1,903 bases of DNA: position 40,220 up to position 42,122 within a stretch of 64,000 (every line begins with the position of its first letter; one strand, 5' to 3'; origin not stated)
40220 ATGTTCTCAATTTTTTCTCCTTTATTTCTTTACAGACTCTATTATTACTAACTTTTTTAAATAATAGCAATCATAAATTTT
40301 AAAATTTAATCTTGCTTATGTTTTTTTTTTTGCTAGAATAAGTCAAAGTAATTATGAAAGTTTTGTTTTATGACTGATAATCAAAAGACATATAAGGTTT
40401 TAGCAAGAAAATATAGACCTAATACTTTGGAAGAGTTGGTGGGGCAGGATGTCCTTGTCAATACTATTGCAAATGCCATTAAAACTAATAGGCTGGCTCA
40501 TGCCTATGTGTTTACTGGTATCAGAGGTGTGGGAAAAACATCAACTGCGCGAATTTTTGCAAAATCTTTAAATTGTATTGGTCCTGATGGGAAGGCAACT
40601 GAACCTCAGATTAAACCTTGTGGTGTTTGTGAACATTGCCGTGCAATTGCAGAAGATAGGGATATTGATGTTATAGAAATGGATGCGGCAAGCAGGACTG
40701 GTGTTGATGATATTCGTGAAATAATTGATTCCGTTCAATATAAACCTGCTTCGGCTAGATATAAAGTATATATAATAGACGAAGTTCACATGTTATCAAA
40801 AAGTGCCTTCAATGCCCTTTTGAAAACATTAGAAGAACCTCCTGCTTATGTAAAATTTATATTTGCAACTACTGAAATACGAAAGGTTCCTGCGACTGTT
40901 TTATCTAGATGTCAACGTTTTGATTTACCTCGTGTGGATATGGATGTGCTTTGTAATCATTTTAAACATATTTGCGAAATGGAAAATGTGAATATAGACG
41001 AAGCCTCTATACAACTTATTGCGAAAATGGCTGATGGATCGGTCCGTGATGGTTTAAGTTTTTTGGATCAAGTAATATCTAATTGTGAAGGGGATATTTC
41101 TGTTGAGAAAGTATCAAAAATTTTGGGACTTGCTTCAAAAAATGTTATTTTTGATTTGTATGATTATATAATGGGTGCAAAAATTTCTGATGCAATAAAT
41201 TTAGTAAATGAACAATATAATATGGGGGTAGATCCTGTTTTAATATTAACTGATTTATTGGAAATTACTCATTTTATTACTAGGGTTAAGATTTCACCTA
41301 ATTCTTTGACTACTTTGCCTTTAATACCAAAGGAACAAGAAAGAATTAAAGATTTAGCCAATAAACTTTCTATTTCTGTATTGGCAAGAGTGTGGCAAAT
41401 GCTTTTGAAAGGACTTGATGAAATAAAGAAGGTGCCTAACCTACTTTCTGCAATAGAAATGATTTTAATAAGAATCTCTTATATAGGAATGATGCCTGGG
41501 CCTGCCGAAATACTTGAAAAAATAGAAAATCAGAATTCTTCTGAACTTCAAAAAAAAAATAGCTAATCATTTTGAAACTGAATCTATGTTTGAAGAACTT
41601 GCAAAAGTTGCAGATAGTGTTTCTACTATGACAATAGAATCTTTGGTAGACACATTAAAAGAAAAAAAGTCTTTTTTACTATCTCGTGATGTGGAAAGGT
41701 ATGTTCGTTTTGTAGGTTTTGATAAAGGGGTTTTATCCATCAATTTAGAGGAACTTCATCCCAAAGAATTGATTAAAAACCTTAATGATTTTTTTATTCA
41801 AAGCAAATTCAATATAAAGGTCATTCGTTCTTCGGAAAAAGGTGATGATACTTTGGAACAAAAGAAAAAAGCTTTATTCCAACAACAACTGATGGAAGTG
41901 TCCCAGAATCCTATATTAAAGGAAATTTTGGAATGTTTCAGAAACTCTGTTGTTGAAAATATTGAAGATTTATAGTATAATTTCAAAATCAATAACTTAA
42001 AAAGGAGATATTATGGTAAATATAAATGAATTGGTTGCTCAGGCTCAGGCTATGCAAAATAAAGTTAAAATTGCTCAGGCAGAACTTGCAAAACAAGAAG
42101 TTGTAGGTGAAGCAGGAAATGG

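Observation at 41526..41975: dnaX is interrupted at an A10 tract and the +1 frame continues into a tau-like C-terminal domain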

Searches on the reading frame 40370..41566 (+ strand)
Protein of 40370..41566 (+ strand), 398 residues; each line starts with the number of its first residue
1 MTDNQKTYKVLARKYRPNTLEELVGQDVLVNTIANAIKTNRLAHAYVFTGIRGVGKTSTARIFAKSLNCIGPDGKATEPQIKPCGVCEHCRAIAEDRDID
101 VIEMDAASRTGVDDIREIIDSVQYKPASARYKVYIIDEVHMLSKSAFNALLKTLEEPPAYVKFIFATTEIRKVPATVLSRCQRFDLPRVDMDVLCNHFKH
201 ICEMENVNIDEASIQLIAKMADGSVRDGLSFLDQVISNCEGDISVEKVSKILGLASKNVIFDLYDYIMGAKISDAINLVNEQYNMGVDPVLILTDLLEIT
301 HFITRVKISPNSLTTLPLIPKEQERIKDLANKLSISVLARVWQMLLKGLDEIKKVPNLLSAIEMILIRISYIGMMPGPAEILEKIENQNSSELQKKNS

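Call 4: search_protein_families(library=pfam, proteins=[window:40370-41563:+], max_evalue=1)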
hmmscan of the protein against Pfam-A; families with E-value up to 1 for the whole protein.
window:40370-41563:+ (398 aa): 22 families
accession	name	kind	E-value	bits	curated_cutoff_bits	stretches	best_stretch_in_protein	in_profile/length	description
PF12169.13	DNA_pol3_gamma3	-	1.4e-41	142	24.4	1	243-384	1-142/143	DNA polymerase III subunits gamma and tau domain III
PF13177.12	DNA_pol3_delta2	-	3.9e-41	141.2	27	1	26-188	2-159/161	DNA polymerase III, delta subunit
PF22608.2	DNAX_ATPase_lid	-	2.1e-14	53.5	27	1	195-241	3-49/49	DNA polymerase III clamp loader subunit, ATPase lid domain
PF00004.35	AAA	-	1.8e-11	45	21.2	1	47-183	2-125/131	ATPase family associated with various cellular activities (AAA)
PF13173.12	AAA_14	-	3e-06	27.7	27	1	45-166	4-96/129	AAA domain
PF13401.12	AAA_22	-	3.2e-06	27.9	27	1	45-167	7-122/130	AAA domain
PF05496.18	RuvB_N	-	5e-05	23.6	27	1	16-68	2-58/159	Holliday junction DNA helicase RuvB P-loop domain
PF07728.20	AAA_5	-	0.00072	20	22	1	49-157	5-93/139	AAA domain (dynein-related subfamily)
PF13604.12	AAA_30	-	0.0018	18.5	27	1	45-161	20-119/191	AAA domain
PF04851.21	ResIII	-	0.0027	18.1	22.5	1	96-156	99-152/164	Type III restriction enzyme, res subunit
PF16193.11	AAA_assoc_2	-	0.0033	18.1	34.3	1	205-252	3-55/81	AAA C-terminal domain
PF21694.2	DNA_pol3_delta_C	-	0.006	17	27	1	258-308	2-52/121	DNA polymerase III delta subunit, C-terminal domain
PF13245.12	AAA_19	-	0.0084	16.7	25.1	1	36-156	4-116/134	AAA domain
PF21960.2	RCF1-5-like_lid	-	0.011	16.2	27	1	199-229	4-35/43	RCF1/5-like, AAA+ ATPase lid domain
PF13479.12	AAA_24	-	0.011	16.1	27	1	47-150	6-84/195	AAA domain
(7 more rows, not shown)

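Call 6: find_encoding_contigs(protein=window:40370-41566:+, flank=3000, max_places=10)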
Protein window:40370-41566:+ (398 aa): 8 contigs read that carry it; 7 places shown.
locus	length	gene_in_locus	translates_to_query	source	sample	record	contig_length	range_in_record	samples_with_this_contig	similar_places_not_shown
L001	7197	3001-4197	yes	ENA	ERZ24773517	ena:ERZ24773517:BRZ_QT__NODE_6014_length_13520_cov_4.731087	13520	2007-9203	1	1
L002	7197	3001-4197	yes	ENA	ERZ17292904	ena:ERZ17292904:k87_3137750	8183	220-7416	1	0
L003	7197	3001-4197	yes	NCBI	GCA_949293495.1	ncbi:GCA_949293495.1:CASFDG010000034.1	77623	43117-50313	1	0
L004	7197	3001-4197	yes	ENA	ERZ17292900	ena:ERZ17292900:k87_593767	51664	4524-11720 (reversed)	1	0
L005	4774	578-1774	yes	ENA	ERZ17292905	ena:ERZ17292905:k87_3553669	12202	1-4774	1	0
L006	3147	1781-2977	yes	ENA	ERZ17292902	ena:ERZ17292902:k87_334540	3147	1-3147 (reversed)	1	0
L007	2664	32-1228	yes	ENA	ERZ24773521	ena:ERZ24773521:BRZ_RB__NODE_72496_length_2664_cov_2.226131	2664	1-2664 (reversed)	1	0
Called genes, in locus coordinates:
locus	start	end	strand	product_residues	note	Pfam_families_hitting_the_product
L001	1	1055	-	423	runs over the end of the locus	PF00004:AAA (faint), PF13177:DNA_pol3_delta2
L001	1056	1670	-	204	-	PF13521:AAA_28 (weak), PF02223:Thymidylate_kin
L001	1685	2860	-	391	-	PF00768:Peptidase_S11, PF13354:Beta-lactamase2, PF07943:PBP5_C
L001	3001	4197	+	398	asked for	PF13177:DNA_pol3_delta2, PF00004:AAA, PF13173:AAA_14 (faint), PF13401:AAA_22 (faint), PF22608:DNAX_ATPase_lid, PF12169:DNA_pol3_gamma3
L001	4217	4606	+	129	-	PF12362:DUF3646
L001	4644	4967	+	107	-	PF02575:YbaB_DNA_bd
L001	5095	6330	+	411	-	PF00579:tRNA-synt_1b, PF22421:SYY_C-terminal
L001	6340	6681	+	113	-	-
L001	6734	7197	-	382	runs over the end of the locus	-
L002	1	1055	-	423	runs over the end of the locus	PF00004:AAA (faint), PF13177:DNA_pol3_delta2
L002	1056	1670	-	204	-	PF13521:AAA_28 (weak), PF02223:Thymidylate_kin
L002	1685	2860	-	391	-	PF00768:Peptidase_S11, PF13354:Beta-lactamase2, PF07943:PBP5_C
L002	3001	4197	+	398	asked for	PF13177:DNA_pol3_delta2, PF00004:AAA, PF13173:AAA_14 (faint), PF13401:AAA_22 (faint), PF22608:DNAX_ATPase_lid, PF12169:DNA_pol3_gamma3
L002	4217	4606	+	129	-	PF12362:DUF3646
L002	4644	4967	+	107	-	PF02575:YbaB_DNA_bd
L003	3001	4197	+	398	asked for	PF13177:DNA_pol3_delta2, PF00004:AAA, PF13173:AAA_14 (faint), PF13401:AAA_22 (faint), PF22608:DNAX_ATPase_lid, PF12169:DNA_pol3_gamma3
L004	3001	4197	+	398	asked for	PF13177:DNA_pol3_delta2, PF00004:AAA, PF13173:AAA_14 (faint), PF13401:AAA_22 (faint), PF22608:DNAX_ATPase_lid, PF12169:DNA_pol3_gamma3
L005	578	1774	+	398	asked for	PF13177:DNA_pol3_delta2, PF00004:AAA, PF13173:AAA_14 (faint), PF13401:AAA_22 (faint), PF22608:DNAX_ATPase_lid, PF12169:DNA_pol3_gamma3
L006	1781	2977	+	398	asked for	PF13177:DNA_pol3_delta2, PF00004:AAA, PF13173:AAA_14 (faint), PF13401:AAA_22 (faint), PF22608:DNAX_ATPase_lid, PF12169:DNA_pol3_gamma3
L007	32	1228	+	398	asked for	PF13177:DNA_pol3_delta2, PF00004:AAA, PF13173:AAA_14 (faint), PF13401:AAA_22 (faint), PF22608:DNAX_ATPase_lid, PF12169:DNA_pol3_gamma3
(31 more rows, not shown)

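Call 7: find_related_loci(query=window:40370-41563:+, collection=genome_contigs, flank=3000)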
Query window:40370-41563:+ (398 aa) in genome_contigs; peptide patterns used: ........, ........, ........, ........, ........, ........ (x = any residue, [..] = any of these).
600 stretches matched a pattern (row limit reached: there are more); 600 encode a relative of the query (tblastn E <= 1e-3); the best 80 are kept; 80 distinct loci.
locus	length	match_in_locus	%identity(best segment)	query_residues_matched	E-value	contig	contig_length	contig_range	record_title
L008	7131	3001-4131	59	8-385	2e-159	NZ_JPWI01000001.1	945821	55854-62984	Thalassospira profundimaris strain PR54-5 contig1, whole genome shotgun sequence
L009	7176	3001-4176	56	1-391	9e-154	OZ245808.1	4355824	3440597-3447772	MAG: Sneathiella sp. isolate 08a295f6-9e11-4336-b638-1630ba82a4f3 genome assembly, chromosome: 1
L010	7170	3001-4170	54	8-398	3e-150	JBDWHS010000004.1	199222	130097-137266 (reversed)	MAG: Sneathiella sp. isolate CI.59.F.A1_421_49 CI_59_F_A1_421_49_000000000004, whole genome shotgun sequence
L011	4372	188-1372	53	8-392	1e-149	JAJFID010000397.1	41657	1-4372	MAG: Rhodospirillales bacterium isolate OFTM118 OFTM118_396, whole genome shotgun sequence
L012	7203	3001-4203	56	6-394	3e-147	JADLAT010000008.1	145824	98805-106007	MAG: Alphaproteobacteria bacterium isolate SJ137 c_000000411673, whole genome shotgun sequence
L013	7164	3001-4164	54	4-392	8e-146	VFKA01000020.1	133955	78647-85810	MAG: Rhodospirillales bacterium isolate Bin_16_5 c_000005052834, whole genome shotgun sequence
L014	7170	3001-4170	56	1-391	6e-145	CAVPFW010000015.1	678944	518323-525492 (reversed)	MAG: uncultured Alphaproteobacteria bacterium isolate MFD10064.bin.1.22 genome assembly, contig: contig_4619, whole geno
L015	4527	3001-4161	54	1-387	5e-145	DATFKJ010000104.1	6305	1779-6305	MAG TPA_asm: Roseovarius sp. isolate SMAG_U9167 k141_8087, whole genome shotgun sequence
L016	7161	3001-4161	54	1-387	2e-143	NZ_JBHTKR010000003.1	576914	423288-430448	Seohaeicola saemankumensis strain CCUG 55328 GCM70027466_6, whole genome shotgun sequence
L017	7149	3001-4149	54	4-387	2e-142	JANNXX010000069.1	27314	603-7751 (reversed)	MAG: Rhodobacterales bacterium isolate VAR_34_metabat_125 VAR_34_k141_1409807, whole genome shotgun sequence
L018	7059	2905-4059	52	1-386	3e-142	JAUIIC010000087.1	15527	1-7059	MAG: Alphaproteobacteria bacterium isolate Co_bin.241 NODE_21069_length_15527_cov_3.358571, whole genome shotgun sequenc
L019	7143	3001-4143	56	8-385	6e-142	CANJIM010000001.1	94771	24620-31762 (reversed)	MAG: Rhodospirillaceae bacterium isolate RH-23may17-1106 genome assembly, contig: RH-23may17-C1574, whole genome shotgun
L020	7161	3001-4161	53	1-387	2e-141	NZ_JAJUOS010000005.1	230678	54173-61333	Rhodobacter flavimaris strain WL0062 NODE_5_length_230678_cov_107.845028, whole genome shotgun sequence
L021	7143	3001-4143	54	6-387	2e-141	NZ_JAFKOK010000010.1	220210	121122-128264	Rhodobacter sp. NTK016B NODE_10_length_220210_cov_56.621789, whole genome shotgun sequence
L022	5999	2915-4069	53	1-387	4e-142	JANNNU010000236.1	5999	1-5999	MAG: Paracoccaceae bacterium isolate SOY_34_metabat_71 SOY_34_k141_2787026, whole genome shotgun sequence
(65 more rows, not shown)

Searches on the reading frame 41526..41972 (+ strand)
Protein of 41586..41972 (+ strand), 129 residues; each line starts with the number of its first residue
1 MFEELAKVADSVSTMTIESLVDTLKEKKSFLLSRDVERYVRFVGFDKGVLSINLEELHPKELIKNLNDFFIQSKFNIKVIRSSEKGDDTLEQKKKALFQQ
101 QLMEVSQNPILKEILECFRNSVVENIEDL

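Call 4: search_protein_families(library=pfam, proteins=[window:41586-41972:+, window:41526-41972:+], max_evalue=1)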
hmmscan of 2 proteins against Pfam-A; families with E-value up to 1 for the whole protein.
window:41586-41972:+ (129 aa): 1 family
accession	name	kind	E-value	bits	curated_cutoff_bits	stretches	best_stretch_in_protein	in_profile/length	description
PF12362.13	DUF3646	-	3.5e-14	53.5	30.2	1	16-125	3-113/114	DNA polymerase III gamma and tau subunits C terminal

window:41526-41972:+ (149 aa): 2 families
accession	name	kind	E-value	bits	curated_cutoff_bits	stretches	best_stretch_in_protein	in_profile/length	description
PF12362.13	DUF3646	-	5.3e-14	52.9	30.2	1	36-145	3-113/114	DNA polymerase III gamma and tau subunits C terminal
PF14860.11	DrrA_P4M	-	0.16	12.4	26.2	0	1-36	31-65/103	DrrA phosphatidylinositol 4-phosphate binding domain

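Call 18: find_related_loci(query=A1, collection=metagenome_contigs, flank=2500)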
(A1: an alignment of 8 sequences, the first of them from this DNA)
Query A1 (141 aa) in metagenome_contigs; peptide patterns used: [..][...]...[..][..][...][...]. (x = any residue, [..] = any of these).
18 stretches matched a pattern; 2 encode a relative of the query (tblastn E <= 1e-3); 2 distinct loci.
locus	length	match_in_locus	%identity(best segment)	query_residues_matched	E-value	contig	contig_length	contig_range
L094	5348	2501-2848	57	24-139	8e-40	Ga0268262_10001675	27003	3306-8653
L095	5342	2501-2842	41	28-141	4e-23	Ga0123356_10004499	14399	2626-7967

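Call 52: search_solved_structures(query=A1, max_evalue=10)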
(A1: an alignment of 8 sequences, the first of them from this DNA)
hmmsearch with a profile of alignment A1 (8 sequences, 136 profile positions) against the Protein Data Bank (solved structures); distinct sequences matched with E-value up to 10: 3.
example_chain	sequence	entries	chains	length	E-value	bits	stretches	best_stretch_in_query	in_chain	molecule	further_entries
1mqs_A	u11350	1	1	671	0.29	14.3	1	56-87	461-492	Sly1 Protein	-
4v3p_Sa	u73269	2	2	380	0.33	14.1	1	14-48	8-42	G protein beta subunit | RACK1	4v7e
5col_A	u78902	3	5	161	0.49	13.5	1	12-74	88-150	50S ribosomal protein L11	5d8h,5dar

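Call 68: find_homologous_proteins(query=window:41586-41972:+, max_evalue=0.00001)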
Query window:41586-41972:+ (129 aa): 45 proteins with E <= 0.00001 among 60 candidates.
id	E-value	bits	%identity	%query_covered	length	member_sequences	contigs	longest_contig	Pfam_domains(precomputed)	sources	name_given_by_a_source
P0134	3.2e-73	261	100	100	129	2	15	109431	PF12362.14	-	-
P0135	2.4e-72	258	99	100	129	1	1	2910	PF12362.14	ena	-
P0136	1.9e-50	187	68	100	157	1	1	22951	PF12362.14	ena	-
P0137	3.3e-49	183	69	100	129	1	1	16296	PF12362.14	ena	-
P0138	6.2e-49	183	69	100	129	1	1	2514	PF12362.14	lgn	-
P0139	3.9e-48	180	71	93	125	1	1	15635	PF12362.14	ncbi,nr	ncbi:MAG: hypothetical protein IJ638_03985 [Alphaproteobacteria bacterium]|nr:hypothetical protein [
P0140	5.7e-48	179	71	100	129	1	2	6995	PF12362.14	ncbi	-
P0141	7.8e-48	179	70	100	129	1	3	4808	PF12362.14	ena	-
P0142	9.6e-48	179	69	97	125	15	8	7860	PF12362.14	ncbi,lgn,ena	-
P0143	1.9e-47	178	69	100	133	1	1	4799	PF12362.14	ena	-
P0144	2.7e-47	177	70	93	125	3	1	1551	PF12362.14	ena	-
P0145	5.8e-47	176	66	100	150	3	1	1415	PF12362.14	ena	-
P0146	6.7e-47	176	69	100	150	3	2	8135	PF12362.14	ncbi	-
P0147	2.0e-46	174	70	100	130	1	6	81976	PF12362.14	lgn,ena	-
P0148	3.1e-46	174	69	100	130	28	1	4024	PF12362.14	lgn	-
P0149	3.5e-46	174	68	100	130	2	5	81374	PF12362.14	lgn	-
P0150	5.8e-46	173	69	100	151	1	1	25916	PF12362.14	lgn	-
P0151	6.2e-46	173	65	100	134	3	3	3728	PF12362.14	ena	-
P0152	7.5e-46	173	68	100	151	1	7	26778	PF12362.14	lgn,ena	-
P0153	8.1e-46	173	69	100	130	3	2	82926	PF12362.14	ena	-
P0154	8.2e-46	172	68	100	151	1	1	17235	PF12362.14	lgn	-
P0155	1.0e-45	172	68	100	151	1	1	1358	PF12362.14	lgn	-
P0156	1.0e-45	172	68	100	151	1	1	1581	PF12362.14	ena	-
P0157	1.1e-45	172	68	100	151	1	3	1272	PF12362.14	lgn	-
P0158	1.2e-45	172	73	89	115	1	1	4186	PF12362.14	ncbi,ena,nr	ncbi:MAG: hypothetical protein IKP65_04270 [Alphaproteobacteria bacterium]|nr:hypothetical protein [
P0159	1.3e-45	172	68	100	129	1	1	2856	PF12362.14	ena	-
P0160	1.4e-45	172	67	100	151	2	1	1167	PF12362.14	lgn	-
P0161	1.4e-45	172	68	100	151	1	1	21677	PF12362.14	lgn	-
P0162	1.5e-45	172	68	100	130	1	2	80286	PF12362.14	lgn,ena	-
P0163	2.4e-45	171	68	100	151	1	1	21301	PF12362.14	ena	-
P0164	2.4e-45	171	67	100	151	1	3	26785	PF12362.14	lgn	-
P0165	3.3e-45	171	65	100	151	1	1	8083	PF12362.14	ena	-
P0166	4.8e-45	170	67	100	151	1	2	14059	PF12362.14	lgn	-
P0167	9.4e-45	169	65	100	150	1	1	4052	PF12362.14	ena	-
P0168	1.3e-44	169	71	91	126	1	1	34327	PF12362.14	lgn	-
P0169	6.2e-44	166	64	100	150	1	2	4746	PF12362.14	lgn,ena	-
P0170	2.7e-43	164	63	100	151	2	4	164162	PF12362.14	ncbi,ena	-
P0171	3.9e-43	164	70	89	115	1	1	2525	PF12362.14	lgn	-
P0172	1.0e-42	163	64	98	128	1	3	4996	PF12362.14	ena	-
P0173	4.9e-42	160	64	99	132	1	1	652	PF12362.14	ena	-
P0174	6.9e-42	160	63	100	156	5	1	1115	PF12362.14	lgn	-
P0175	1.0e-41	159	62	98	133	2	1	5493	PF12362.14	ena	-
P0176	4.3e-41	157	62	100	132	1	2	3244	PF12362.14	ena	-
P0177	8.9e-39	150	68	89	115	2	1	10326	PF12362.14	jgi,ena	-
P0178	4.7e-37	144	69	80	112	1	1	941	PF12362.14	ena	-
